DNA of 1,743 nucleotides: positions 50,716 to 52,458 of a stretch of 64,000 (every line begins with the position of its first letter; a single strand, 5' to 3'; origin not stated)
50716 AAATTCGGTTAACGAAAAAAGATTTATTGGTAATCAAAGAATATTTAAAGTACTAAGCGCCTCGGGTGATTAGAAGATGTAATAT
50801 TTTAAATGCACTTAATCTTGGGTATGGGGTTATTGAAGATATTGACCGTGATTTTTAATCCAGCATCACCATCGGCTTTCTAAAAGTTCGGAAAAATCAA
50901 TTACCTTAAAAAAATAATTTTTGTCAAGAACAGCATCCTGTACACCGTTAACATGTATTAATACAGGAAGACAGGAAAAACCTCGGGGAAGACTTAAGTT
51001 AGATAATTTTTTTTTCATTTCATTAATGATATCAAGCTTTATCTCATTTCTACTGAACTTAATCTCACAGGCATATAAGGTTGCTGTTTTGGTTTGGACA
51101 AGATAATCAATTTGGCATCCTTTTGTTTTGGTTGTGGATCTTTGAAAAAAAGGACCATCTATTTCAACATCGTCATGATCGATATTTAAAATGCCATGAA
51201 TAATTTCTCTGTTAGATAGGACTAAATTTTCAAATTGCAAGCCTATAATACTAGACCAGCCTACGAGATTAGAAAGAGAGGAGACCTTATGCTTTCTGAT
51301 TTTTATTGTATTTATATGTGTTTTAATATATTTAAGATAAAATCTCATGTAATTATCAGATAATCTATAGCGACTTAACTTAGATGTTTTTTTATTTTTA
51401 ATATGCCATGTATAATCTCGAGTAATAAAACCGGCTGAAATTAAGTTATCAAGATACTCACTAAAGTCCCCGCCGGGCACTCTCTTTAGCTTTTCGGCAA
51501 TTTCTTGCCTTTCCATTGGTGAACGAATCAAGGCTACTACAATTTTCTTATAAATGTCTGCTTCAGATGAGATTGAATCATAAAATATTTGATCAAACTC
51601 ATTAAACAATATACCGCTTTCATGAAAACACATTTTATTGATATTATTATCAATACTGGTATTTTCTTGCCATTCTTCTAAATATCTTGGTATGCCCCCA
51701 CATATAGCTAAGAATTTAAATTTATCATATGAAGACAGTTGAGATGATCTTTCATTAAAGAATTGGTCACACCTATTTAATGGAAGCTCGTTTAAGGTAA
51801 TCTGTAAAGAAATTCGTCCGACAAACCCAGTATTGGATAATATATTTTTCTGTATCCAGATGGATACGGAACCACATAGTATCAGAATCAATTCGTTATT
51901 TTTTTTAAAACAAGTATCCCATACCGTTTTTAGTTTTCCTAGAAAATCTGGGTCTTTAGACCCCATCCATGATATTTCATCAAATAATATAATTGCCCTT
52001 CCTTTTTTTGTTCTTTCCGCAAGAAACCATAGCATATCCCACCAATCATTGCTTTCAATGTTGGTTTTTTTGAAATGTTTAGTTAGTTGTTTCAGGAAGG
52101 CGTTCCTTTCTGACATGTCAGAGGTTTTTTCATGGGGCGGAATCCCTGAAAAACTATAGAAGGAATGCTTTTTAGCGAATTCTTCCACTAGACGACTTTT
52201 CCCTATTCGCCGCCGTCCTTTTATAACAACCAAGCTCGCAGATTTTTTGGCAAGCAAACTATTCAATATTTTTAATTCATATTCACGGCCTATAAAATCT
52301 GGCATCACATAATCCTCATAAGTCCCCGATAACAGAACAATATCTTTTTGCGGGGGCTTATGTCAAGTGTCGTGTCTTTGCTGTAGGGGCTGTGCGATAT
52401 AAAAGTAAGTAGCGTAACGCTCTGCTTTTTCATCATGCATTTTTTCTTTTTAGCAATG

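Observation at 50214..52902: Low-GC AAA+ ATPase gene bracketed by ~400-bp near-identical direct repeats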

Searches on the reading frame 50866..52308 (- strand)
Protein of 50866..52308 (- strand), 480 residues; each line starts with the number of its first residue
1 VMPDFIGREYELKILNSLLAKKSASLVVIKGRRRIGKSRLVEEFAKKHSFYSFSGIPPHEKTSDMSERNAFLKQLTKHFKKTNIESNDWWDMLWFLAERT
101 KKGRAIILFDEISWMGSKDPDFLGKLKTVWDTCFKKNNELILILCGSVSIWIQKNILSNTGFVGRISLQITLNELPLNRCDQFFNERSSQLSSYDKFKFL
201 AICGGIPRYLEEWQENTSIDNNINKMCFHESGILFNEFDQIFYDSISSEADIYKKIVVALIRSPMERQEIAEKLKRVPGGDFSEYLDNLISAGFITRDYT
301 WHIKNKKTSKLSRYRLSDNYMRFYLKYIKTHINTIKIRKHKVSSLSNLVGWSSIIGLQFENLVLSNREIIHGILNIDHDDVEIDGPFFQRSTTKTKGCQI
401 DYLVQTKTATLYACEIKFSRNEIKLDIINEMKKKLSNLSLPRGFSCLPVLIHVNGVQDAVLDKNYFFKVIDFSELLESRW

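Call 6: search_protein_families(library=pfam, proteins=[window:50866-52308:-], max_evalue=0.01)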
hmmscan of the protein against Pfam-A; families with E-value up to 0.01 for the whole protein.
window:50866-52308:- (480 aa): 4 families
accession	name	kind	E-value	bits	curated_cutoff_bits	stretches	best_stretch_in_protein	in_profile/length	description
PF01637.24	ATPase_2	-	2.5e-15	57.3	33.2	1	5-212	1-224/225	ATPase domain predominantly from Archaea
PF13173.12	AAA_14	-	2.4e-07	31.2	27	1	26-158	4-109/129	AAA domain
PF13401.12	AAA_22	-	1.1e-05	26.2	27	1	22-147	3-123/130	AAA domain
PF13191.12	AAA_16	-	1.2e-05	26.3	32.6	1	5-78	2-85/167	AAA ATPase domain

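Call 12: find_homologous_proteins(query=window:50866-52308:-)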
Query window:50866-52308:- (480 aa): 7691 proteins with E <= 0.001 among 8000 candidates; the best 120 are listed.
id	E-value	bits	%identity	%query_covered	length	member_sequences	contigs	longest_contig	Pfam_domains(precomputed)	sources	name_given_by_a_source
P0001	2.5e-276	935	84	100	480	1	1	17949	PF13173.13,PF13401.13,PF01637.25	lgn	-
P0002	4.5e-273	924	95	90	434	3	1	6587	PF13173.13,PF13401.13,PF01637.25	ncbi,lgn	-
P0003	1.2e-272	923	83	99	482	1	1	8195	PF13173.13,PF13401.13,PF01637.25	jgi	-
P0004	5.7e-266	901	80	99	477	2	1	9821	PF13173.13,PF01637.25,PF13191.13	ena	-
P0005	5.7e-261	884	78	99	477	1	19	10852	PF13173.13,PF13401.13,PF01637.25,PF13191.13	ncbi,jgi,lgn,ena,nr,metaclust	ncbi:MAG: ATPase [Gammaproteobacteria bacterium RIFCSPLOWO2_02_FULL_38_11]|nr:MAG: ATPase [Gammaprot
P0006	1.1e-260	883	79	99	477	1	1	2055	PF13173.13,PF13401.13,PF01637.25,PF13191.13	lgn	-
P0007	2.0e-255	866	78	99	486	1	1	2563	PF01637.25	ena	-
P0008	2.3e-254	862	77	99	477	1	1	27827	PF13173.13,PF13401.13,PF01637.25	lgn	-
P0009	8.2e-254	861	77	99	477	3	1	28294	PF13173.13,PF01637.25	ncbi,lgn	-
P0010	4.3e-249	845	76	99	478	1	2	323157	PF13173.13,PF13401.13,PF01637.25,PF13191.13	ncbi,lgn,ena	-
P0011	5.0e-248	842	74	99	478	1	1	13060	PF13173.13,PF13401.13,PF01637.25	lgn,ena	-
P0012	1.2e-247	840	76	99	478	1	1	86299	PF13173.13,PF13401.13,PF01637.25,PF13191.13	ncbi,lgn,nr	ncbi:MAG: ATP-binding protein [Coxiellaceae bacterium]|nr:ATP-binding protein [Coxiellaceae bacteriu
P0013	5.2e-247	838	75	99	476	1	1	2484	PF13173.13,PF13401.13,PF01637.25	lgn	-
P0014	4.8e-243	825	74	99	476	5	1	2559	PF13173.13,PF01637.25,PF13191.13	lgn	-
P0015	6.9e-242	821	75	99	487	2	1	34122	PF13173.13,PF01637.25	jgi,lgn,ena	-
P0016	4.1e-240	815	73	99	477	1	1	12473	PF13173.13,PF13401.13,PF01637.25,PF13191.13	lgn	-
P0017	4.8e-240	815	74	99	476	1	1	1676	PF13173.13,PF01637.25,PF13191.13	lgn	-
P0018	2.0e-236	803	73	99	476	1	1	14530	PF13173.13,PF01637.25,PF13191.13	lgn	-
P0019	6.7e-234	795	71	99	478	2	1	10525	PF13173.13,PF01637.25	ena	-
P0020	2.4e-233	793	72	99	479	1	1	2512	PF13173.13,PF01637.25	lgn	-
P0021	1.1e-231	788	71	99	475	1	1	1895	PF13173.13,PF01637.25,PF13191.13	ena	-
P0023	2.1e-217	741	66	99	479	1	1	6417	PF13173.13,PF13401.13,PF01637.25,PF13191.13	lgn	-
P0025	5.7e-202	690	64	96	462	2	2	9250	PF01637.25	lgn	-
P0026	5.3e-184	630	59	99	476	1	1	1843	PF13173.13,PF13401.13,PF01637.25,PF13191.13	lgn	-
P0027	1.2e-181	623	58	99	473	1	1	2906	PF13173.13,PF13401.13,PF01637.25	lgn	-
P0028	1.8e-179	616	59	99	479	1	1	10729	PF13173.13,PF13401.13,PF01637.25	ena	-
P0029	1.5e-178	612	59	100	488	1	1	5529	PF13173.13,PF13401.13,PF01637.25,PF13191.13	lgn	-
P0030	4.6e-178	611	59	99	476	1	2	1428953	PF13173.13,PF13401.13,PF01637.25,PF13191.13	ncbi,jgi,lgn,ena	-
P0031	1.2e-177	609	57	99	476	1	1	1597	PF13173.13,PF13401.13,PF01637.25,PF13191.13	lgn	-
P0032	2.6e-177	608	58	99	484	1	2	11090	PF13173.13,PF01637.25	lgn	-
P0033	4.3e-177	608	58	100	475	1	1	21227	PF13173.13,PF01637.25,PF13191.13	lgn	-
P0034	7.6e-177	607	59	99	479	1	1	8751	PF13173.13,PF13401.13,PF01637.25,PF13191.13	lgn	-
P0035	7.7e-177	607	58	100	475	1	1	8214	PF13173.13,PF01637.25,PF13191.13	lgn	-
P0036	1.2e-176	606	59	99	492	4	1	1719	PF13173.13,PF13401.13,PF01637.25,PF13191.13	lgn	-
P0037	5.4e-176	604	58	100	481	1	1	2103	PF13173.13,PF13401.13,PF01637.25,PF13191.13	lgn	-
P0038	1.0e-175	603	59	99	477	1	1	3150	PF13173.13,PF13401.13,PF01637.25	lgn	-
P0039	1.1e-175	603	58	99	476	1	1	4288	PF13173.13,PF01637.25,PF13191.13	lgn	-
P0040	1.3e-175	603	56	99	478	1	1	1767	PF13173.13,PF01637.25,PF13191.13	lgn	-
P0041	1.9e-175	602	58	99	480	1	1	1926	PF13173.13,PF13401.13,PF01637.25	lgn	-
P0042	2.0e-175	602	58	99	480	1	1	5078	PF13173.13,PF13401.13,PF01637.25,PF13191.13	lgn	-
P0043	2.4e-175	602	57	99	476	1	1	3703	PF13173.13,PF13401.13,PF01637.25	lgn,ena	-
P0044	2.8e-175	602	57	100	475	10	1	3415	PF13173.13,PF01637.25,PF13191.13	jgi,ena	-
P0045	2.8e-175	602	57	100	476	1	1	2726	PF13173.13,PF01637.25,PF13191.13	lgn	-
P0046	4.3e-175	601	59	100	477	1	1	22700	PF13173.13,PF13401.13,PF01637.25,PF13191.13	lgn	-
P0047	2.5e-174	599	56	100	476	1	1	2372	PF13173.13,PF13401.13,PF01637.25,PF13191.13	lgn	-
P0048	3.3e-173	595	57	100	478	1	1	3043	PF13173.13,PF13401.13,PF01637.25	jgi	jgi:uncharacterized protein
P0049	3.6e-173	595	56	99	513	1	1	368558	PF13173.13,PF13401.13,PF01637.25,PF13191.13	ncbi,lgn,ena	-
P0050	6.1e-173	594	58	99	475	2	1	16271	PF13173.13,PF13401.13,PF01637.25,PF13191.13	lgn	-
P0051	8.6e-173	593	55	99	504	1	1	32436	PF13173.13,PF13401.13,PF01637.25,PF13191.13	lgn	-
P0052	1.1e-172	593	58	99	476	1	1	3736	PF13173.13,PF01637.25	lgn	-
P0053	3.0e-172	592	56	99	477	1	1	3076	PF13401.13,PF01637.25,PF13191.13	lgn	-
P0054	4.2e-172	591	55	99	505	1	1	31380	PF13401.13,PF01637.25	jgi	-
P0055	4.3e-172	591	56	99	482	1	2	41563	PF13173.13,PF13401.13,PF01637.25,PF13191.13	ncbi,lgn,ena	-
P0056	7.1e-172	590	56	100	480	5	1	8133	PF13401.13,PF01637.25,PF13191.13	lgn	-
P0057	1.0e-171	590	57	99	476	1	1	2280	PF13401.13,PF01637.25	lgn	-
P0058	1.1e-171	590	57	98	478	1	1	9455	PF13401.13,PF01637.25,PF13191.13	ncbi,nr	ncbi:MAG: ATP-binding protein [Deltaproteobacteria bacterium]|nr:ATP-binding protein [Deltaproteobac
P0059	2.6e-171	589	54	99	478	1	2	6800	PF13173.13,PF13401.13,PF01637.25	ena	-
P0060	3.6e-171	588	57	99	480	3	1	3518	PF13173.13,PF13401.13,PF01637.25,PF13191.13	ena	-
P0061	5.0e-171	588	57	98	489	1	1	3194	PF13173.13,PF13401.13,PF01637.25,PF13191.13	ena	-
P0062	8.3e-171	587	55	100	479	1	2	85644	PF13173.13,PF13401.13,PF01637.25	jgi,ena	jgi:uncharacterized protein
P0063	1.3e-170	586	56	99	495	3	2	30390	PF13173.13,PF13401.13,PF01637.25,PF13191.13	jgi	jgi:AAA+ ATPase superfamily predicted ATPase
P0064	2.9e-170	585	57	98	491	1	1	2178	PF13173.13,PF13401.13,PF01637.25,PF13191.13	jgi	-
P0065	2.9e-170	585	56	98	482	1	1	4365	PF13401.13,PF01637.25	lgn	-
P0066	6.1e-170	584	56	99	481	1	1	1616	PF13173.13,PF13401.13,PF01637.25,PF13191.13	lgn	-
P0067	7.3e-170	584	54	99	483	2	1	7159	PF13173.13,PF13401.13,PF01637.25,PF13191.13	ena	-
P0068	8.5e-170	584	55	100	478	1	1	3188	PF13173.13,PF13401.13,PF01637.25,PF13191.13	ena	-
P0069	1.4e-169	583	57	99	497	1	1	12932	PF13173.13,PF13401.13,PF01637.25,PF13191.13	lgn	-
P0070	1.7e-169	583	56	98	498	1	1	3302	PF13173.13,PF13401.13,PF01637.25,PF13191.13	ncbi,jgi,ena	jgi:AAA+ ATPase superfamily predicted ATPase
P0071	1.7e-169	583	56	98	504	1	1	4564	PF13401.13,PF01637.25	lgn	-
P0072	1.8e-169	583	55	99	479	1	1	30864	PF13173.13,PF13401.13,PF01637.25,PF13191.13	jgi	jgi:hypothetical protein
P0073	2.4e-169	582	55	99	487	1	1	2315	PF13173.13,PF01022.27,PF13401.13,PF01637.25,PF13191.13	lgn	-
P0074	3.7e-169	581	54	99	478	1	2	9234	PF13173.13,PF13401.13,PF01637.25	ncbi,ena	-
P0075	3.8e-169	581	54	99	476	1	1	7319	PF13401.13,PF01637.25,PF13191.13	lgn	-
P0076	6.0e-169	581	54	99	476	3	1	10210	PF13173.13,PF13401.13,PF01637.25,PF13191.13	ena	-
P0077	6.8e-169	581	56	99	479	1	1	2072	PF13173.13,PF13401.13,PF01637.25,PF13191.13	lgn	-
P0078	9.2e-169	580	56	99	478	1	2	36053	PF13173.13,PF01637.25,PF13191.13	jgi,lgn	-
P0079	1.2e-168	580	55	99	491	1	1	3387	PF13401.13,PF01637.25,PF13191.13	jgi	jgi:uncharacterized protein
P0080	1.3e-168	580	55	99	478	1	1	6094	PF13173.13,PF13401.13,PF01637.25,PF13191.13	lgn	-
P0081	1.5e-168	579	55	99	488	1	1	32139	PF13173.13,PF13401.13,PF01637.25,PF13191.13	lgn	-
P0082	1.7e-168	579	56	99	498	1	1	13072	PF13173.13,PF13401.13,PF01637.25,PF13191.13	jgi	jgi:AAA+ ATPase superfamily predicted ATPase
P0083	2.1e-168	579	55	99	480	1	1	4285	PF13173.13,PF13401.13,PF01637.25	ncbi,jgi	jgi:AAA+ ATPase superfamily predicted ATPase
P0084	3.0e-168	578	56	98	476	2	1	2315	PF13173.13,PF13401.13,PF01637.25,PF13191.13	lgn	-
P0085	3.3e-168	578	56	99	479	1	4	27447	PF13173.13,PF13401.13,PF01637.25,PF13191.13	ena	-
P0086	3.8e-168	578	55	99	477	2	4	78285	PF13173.13,PF13401.13,PF01637.25,PF13191.13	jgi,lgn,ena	-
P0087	4.6e-168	578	55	99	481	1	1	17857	PF13401.13,PF01637.25,PF13191.13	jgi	jgi:AAA+ ATPase superfamily predicted ATPase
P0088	4.8e-168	578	56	99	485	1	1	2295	PF13173.13,PF13401.13,PF01637.25,PF13191.13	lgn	-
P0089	5.2e-168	578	55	99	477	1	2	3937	PF13173.13,PF13401.13,PF01637.25,PF13191.13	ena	-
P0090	6.1e-168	577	56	99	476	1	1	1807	PF13173.13,PF13401.13,PF01637.25,PF13191.13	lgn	-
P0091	9.2e-168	577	56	100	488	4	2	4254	PF13173.13,PF13401.13,PF01637.25,PF13191.13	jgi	-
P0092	1.3e-167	576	55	99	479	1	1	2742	PF13401.13,PF01637.25,PF13191.13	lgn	-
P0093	1.4e-167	576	55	99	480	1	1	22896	PF13173.13,PF13401.13,PF01637.25,PF13191.13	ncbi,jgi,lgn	-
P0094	1.5e-167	576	57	96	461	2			PF13173.13,PF13401.13,PF01637.25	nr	nr:ATPase [Alphaproteobacteria bacterium]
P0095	1.5e-167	576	54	99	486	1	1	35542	PF13173.13,PF13401.13,PF01637.25,PF13191.13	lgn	-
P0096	2.4e-167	576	56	99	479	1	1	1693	PF13173.13,PF13401.13,PF01637.25,PF13191.13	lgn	-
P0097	2.5e-167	575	55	99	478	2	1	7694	PF13173.13,PF13401.13,PF01637.25,PF13191.13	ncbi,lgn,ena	-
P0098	2.7e-167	575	55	99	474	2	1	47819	PF13173.13,PF13401.13,PF01637.25,PF13191.13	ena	-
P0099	2.8e-167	575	53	99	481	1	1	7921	PF13173.13,PF13401.13,PF01637.25,PF13191.13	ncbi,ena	-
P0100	3.0e-167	575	53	98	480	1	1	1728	PF13173.13,PF13401.13,PF01637.25,PF13191.13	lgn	-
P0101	3.9e-167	575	55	99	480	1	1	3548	PF13173.13,PF13401.13,PF01637.25,PF13191.13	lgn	-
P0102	4.4e-167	575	55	99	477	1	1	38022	PF13173.13,PF13401.13,PF01637.25,PF13191.13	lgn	-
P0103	5.2e-167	574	55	99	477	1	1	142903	PF13173.13,PF13401.13,PF01637.25,PF13191.13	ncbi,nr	ncbi:MAG: AAA family ATPase [Legionellales bacterium]|nr:AAA family ATPase [Legionellales bacterium]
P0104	5.3e-167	574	56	99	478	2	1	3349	PF13173.13,PF13401.13,PF01637.25,PF13191.13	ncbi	-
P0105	5.4e-167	574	56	99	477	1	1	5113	PF13173.13,PF13401.13,PF01637.25,PF13191.13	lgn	-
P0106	6.4e-167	574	55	99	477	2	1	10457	PF13173.13,PF13401.13,PF01637.25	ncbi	-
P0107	6.5e-167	574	54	98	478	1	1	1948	PF13401.13,PF01637.25,PF13191.13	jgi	jgi:uncharacterized protein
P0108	7.5e-167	574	56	98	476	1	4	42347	PF13401.13,PF01637.25,PF13191.13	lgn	-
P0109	8.2e-167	574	55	98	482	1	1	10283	PF13173.13,PF13401.13,PF01637.25,PF13191.13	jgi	-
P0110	8.7e-167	574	55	99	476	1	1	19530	PF13173.13,PF13401.13,PF01637.25,PF13191.13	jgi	-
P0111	1.0e-166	573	55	99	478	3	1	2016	PF13173.13,PF13401.13,PF01637.25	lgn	-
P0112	1.1e-166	573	55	99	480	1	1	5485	PF13173.13,PF13401.13,PF01637.25,PF13191.13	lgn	-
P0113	1.2e-166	573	55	99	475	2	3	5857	PF13173.13,PF13401.13,PF01637.25,PF13191.13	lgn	-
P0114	1.3e-166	573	55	100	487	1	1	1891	PF13173.13,PF13401.13,PF01637.25,PF13191.13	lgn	-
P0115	1.3e-166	573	55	99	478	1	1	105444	PF13173.13,PF13401.13,PF01637.25,PF13191.13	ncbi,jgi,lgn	-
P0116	1.3e-166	573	56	99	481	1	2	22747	PF13173.13,PF13401.13,PF01637.25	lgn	-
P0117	1.5e-166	573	54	99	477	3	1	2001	PF13173.13,PF13401.13,PF01637.25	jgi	jgi:hypothetical protein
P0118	1.7e-166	573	55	98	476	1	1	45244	PF13173.13,PF13401.13,PF01637.25,PF13191.13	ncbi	-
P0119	1.8e-166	573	55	99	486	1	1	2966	PF01637.25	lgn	-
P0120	2.4e-166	572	54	99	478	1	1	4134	PF01637.25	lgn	-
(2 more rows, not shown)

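Call 13: find_encoding_contigs(protein=P0002, flank=10000, max_places=4)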
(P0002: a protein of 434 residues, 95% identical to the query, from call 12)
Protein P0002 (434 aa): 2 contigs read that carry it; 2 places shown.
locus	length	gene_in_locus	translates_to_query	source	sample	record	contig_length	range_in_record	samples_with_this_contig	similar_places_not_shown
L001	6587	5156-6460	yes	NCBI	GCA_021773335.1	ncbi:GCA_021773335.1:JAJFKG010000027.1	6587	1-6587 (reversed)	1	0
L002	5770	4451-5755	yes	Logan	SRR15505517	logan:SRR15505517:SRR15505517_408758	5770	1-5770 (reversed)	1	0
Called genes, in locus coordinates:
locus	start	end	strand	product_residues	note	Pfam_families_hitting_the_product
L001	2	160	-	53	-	?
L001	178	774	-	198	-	PF00440:TetR_N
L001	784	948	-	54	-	-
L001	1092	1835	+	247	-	PF00398:RrnaAD (faint), PF13489:Methyltransf_23 (weak), PF08241:Methyltransf_11 (weak), PF08242:Methyltransf_12 (weak), PF13649:Methyltransf_25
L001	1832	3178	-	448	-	-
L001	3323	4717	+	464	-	PF07690:MFS_1, PF00854:PTR2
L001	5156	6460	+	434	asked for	PF01637:ATPase_2, PF13173:AAA_14 (weak), PF13401:AAA_22 (weak)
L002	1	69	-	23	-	?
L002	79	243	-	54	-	-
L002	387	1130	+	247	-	PF00398:RrnaAD (faint), PF13489:Methyltransf_23 (weak), PF08241:Methyltransf_11 (weak), PF08242:Methyltransf_12 (weak), PF13649:Methyltransf_25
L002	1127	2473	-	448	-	-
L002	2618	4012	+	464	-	PF07690:MFS_1, PF00854:PTR2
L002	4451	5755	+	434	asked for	PF01637:ATPase_2, PF13173:AAA_14 (weak), PF13401:AAA_22 (weak)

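Call 14: find_encoding_contigs(protein=P0001, flank=10000, max_places=4)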
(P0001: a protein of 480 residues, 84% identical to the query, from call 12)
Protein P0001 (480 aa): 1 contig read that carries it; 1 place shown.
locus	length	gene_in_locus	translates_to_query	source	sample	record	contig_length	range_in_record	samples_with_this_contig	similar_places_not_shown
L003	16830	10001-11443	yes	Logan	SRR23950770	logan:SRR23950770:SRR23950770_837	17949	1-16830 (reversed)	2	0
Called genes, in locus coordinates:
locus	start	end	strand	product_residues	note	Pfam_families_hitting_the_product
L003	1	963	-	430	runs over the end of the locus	PF00275:EPSP_synthase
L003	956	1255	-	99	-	PF01740:STAS, PF13466:STAS_2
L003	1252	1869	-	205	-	PF05494:MlaC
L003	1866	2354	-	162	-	PF02470:MlaD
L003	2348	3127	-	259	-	PF02405:MlaE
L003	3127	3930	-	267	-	PF00005:ABC_tran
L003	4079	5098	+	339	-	PF01380:SIS, PF00571:CBS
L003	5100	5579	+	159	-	PF00702:Hydrolase (weak), PF13419:HAD_2 (weak), PF08282:Hydrolase_3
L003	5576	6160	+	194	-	PF06835:LptC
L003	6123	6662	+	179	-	PF03968:LptD_N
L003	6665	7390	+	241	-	PF00005:ABC_tran, PF12399:BCA_ABC_TP_C (weak)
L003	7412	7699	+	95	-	PF02482:Ribosomal_S30AE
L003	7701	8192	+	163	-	PF00359:PTS_EIIA_2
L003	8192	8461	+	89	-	PF00381:PTS-HPr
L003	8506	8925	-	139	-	-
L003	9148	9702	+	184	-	-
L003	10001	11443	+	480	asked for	PF01637:ATPase_2, PF13173:AAA_14 (weak), PF13401:AAA_22 (weak)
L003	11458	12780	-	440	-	PF01523:PmbA_TldD_1st, PF19290:PmbA_TldD_2nd, PF19289:PmbA_TldD_3rd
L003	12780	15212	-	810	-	PF02190:LON_substr_bdg, PF00004:AAA, PF07728:AAA_5, PF22667:Lon_lid, PF05362:Lon_C, PF13541:ChlI (weak)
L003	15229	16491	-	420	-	PF06689:zf-C4_ClpX, PF00493:MCM (weak), PF05496:RuvB_N (faint), PF13401:AAA_22 (weak), PF00004:AAA, PF07724:AAA_2, PF07728:AAA_5 (weak), PF10431:ClpB_D2-small, +1 more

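Call 15: find_encoding_contigs(protein=P0003, flank=10000, max_places=4)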
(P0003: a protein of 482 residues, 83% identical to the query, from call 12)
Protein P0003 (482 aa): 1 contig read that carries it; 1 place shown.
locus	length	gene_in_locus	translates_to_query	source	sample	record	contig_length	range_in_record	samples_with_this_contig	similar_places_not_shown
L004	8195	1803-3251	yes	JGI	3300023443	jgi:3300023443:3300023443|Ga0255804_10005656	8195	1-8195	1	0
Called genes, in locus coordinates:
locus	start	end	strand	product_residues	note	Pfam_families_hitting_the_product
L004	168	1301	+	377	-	PF13776:DUF4172, PF02661:Fic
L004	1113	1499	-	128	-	-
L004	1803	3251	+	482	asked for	PF01637:ATPase_2, PF13173:AAA_14 (weak), PF13401:AAA_22 (weak)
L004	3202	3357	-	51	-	-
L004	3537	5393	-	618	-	PF03193:RsgA_GTPase (faint), PF00005:ABC_tran, PF01926:MMR_HSR1 (faint), PF02463:SMC_N (faint), PF13304:AAA_21 (faint), PF12848:ABC_tran_Xtn, PF00005:ABC_tran, PF16326:ABC_tran_CTD, +2 more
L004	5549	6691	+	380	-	PF22660:RS_preATP-grasp-like, PF02222:ATP-grasp, PF07478:Dala_Dala_lig_C (faint), PF17769:PurK_C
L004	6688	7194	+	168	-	PF00731:AIRC, PF13685:Fe-ADH_2 (weak)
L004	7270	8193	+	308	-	?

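Call 18: search_protein_families(library=padloc, proteins=[window:50866-52308:-], max_evalue=0.01)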
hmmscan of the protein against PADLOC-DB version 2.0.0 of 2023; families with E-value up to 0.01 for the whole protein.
window:50866-52308:- (480 aa): 7 families
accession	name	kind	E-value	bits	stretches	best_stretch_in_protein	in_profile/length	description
PDLC04984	PDC-S27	-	1.3e-88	295.9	1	2-437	1-433/474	-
PDLC04985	PDC-S27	-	3.9e-19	66.9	1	4-363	5-365/484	-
PDLC04791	PDC-S01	-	5.9e-08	29.8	1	11-167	6-138/395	-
PDLC04788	PDC-S01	-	1.3e-05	22.4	1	16-105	11-99/448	-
PDLC04786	PDC-S01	-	1.3e-05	22.2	1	23-114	19-98/439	-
PDLC04789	PDC-S01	-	0.00011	19.4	0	8-55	4-50/375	-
PDLC04792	PDC-S01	-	0.00011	19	1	15-113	10-96/452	-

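Call 19: search_protein_families(library=ncbifam, proteins=[window:50866-52308:-], max_evalue=0.01)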
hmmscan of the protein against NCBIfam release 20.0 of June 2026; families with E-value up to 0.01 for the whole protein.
window:50866-52308:- (480 aa): 0 families

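Call 20: search_solved_structures(query=window:50866-52308:-, max_evalue=1)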
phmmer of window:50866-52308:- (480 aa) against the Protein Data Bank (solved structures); distinct sequences matched with E-value up to 1: 2.
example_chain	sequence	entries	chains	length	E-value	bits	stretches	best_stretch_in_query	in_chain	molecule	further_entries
6pe4_Q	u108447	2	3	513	0.28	13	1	292-393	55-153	Cation transporter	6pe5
9ux0_A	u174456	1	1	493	0.86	11.4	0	292-392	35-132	Cation transporter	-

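Call 25: list_cluster_members(proteins=[P0002, window:50866-52308:-, P0122])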
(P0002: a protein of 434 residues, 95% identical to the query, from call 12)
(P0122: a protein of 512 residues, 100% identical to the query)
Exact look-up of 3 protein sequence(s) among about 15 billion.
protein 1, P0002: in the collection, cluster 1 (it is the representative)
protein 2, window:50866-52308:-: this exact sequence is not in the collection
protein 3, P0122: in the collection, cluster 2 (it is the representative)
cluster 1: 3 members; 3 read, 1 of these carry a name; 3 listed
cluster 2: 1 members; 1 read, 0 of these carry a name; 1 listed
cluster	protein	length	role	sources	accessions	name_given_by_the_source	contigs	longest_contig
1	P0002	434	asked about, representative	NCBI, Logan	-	-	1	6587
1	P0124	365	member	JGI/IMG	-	hypothetical protein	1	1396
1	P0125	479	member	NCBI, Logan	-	-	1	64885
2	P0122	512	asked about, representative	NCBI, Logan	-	-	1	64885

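Call 26: find_encoding_contigs(protein=P0125, flank=10000, max_places=6)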
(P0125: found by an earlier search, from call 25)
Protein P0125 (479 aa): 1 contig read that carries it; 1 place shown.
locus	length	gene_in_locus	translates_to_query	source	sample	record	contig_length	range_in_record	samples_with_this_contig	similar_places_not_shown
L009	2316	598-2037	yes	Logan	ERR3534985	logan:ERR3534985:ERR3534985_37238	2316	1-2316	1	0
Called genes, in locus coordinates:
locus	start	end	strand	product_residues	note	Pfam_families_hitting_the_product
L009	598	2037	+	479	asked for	PF01637:ATPase_2, PF13191:AAA_16 (faint), PF13173:AAA_14 (weak), PF13401:AAA_22 (weak)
